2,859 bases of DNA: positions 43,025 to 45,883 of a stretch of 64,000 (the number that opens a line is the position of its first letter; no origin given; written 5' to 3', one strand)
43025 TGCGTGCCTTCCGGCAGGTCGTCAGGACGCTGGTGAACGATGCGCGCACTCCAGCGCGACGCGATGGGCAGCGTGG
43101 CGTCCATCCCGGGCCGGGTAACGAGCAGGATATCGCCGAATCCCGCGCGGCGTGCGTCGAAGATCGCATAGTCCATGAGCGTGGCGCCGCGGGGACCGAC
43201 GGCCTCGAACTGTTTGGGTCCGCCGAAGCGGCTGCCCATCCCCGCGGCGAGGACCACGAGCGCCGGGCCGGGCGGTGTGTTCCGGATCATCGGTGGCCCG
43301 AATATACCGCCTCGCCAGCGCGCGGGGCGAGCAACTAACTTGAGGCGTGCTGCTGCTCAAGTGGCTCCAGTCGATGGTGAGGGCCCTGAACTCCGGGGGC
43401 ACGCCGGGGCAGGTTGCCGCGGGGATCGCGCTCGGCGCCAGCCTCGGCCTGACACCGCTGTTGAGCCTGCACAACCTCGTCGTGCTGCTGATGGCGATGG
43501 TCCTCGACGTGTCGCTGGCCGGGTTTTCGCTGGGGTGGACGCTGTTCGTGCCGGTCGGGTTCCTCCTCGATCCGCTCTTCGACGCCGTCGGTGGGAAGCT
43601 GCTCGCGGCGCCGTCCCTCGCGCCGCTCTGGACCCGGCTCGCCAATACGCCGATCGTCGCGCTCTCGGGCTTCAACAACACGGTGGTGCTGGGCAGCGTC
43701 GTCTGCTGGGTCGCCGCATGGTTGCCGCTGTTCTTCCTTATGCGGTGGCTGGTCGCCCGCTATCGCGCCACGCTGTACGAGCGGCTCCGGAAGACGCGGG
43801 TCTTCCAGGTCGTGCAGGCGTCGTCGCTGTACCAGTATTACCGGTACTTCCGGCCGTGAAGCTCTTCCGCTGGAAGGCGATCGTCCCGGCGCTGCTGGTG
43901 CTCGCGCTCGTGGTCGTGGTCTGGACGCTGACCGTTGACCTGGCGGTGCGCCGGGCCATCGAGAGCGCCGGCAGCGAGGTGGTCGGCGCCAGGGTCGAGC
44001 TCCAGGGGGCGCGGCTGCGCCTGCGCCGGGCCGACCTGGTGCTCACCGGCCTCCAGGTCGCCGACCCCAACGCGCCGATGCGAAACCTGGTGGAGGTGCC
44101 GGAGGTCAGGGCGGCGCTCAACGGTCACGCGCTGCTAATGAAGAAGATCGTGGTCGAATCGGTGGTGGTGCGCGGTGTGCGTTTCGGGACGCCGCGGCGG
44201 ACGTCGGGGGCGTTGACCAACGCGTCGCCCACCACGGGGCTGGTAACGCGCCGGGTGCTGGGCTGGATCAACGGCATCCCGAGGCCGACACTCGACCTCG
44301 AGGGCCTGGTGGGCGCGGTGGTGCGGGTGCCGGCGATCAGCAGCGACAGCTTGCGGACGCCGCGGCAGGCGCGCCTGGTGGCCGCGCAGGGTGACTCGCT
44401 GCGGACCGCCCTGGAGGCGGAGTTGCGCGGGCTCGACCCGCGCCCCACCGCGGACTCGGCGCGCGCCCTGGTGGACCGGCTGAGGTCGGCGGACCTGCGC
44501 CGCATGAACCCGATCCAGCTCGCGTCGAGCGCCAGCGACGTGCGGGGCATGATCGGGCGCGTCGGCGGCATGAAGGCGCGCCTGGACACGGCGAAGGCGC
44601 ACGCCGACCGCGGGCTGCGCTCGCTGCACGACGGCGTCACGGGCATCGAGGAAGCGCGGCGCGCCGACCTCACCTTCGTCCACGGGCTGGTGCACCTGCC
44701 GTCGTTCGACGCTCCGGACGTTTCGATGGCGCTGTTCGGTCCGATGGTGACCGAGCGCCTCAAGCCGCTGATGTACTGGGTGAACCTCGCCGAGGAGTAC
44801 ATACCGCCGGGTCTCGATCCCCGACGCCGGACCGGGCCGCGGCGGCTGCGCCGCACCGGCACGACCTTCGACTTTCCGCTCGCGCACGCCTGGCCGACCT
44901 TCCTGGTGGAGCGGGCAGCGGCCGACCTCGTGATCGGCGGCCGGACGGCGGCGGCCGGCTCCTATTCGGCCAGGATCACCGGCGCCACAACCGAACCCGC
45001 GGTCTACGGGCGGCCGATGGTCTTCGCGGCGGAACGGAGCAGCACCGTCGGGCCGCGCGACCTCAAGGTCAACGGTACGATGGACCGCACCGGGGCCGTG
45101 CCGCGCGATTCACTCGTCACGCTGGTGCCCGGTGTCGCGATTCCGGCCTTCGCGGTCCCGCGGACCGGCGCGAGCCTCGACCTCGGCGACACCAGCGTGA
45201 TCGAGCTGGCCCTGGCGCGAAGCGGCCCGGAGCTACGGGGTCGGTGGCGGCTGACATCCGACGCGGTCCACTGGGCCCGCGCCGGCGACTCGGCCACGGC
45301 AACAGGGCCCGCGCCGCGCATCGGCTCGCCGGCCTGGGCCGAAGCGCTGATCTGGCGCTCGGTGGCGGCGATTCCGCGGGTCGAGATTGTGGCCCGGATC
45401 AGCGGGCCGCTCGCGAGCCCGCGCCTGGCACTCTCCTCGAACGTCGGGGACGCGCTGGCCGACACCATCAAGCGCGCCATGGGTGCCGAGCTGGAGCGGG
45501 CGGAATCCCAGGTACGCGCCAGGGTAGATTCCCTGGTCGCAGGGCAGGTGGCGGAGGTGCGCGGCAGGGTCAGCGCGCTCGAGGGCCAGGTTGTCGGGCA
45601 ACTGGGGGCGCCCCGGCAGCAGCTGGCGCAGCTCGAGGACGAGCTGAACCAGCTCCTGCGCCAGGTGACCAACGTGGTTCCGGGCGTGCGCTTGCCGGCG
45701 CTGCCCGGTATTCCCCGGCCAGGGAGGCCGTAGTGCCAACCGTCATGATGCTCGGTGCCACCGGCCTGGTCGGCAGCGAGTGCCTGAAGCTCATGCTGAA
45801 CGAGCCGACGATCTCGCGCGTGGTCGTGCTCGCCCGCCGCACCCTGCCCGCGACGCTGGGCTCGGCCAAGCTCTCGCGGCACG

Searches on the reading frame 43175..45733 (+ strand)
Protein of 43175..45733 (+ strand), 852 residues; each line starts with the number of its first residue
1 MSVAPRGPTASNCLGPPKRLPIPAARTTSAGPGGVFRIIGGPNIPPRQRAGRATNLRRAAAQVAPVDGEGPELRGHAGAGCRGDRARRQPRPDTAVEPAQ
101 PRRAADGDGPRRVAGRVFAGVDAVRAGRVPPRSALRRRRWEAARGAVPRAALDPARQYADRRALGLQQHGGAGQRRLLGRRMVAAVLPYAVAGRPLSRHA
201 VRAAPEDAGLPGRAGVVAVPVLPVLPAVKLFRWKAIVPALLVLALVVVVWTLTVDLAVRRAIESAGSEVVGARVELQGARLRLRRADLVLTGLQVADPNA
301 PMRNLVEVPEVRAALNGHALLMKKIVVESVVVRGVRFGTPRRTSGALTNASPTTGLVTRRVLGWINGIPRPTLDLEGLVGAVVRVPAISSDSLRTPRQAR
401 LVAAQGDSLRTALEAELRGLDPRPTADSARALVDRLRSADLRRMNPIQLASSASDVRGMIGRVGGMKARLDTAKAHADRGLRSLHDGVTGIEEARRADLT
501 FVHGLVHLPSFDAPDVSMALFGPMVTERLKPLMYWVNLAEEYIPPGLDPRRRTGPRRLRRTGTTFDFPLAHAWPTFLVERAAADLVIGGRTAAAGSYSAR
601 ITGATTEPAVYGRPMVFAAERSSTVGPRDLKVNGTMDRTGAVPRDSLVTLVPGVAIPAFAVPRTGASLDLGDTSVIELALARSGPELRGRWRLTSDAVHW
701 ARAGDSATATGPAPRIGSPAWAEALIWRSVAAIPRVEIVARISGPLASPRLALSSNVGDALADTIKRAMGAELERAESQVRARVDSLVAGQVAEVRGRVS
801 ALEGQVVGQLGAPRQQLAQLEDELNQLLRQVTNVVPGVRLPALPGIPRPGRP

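Call 49: search_protein_families(library=pfam, proteins=[window:43175-45733:+], max_evalue=0.00001)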
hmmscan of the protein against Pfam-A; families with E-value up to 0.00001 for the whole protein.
window:43175-45733:+ (852 aa): 1 family
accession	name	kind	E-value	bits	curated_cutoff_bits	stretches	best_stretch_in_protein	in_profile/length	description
PF05359.17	DUF748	-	2.5e-06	26.3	50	1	233-343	15-123/1037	Domain of Unknown Function (DUF748)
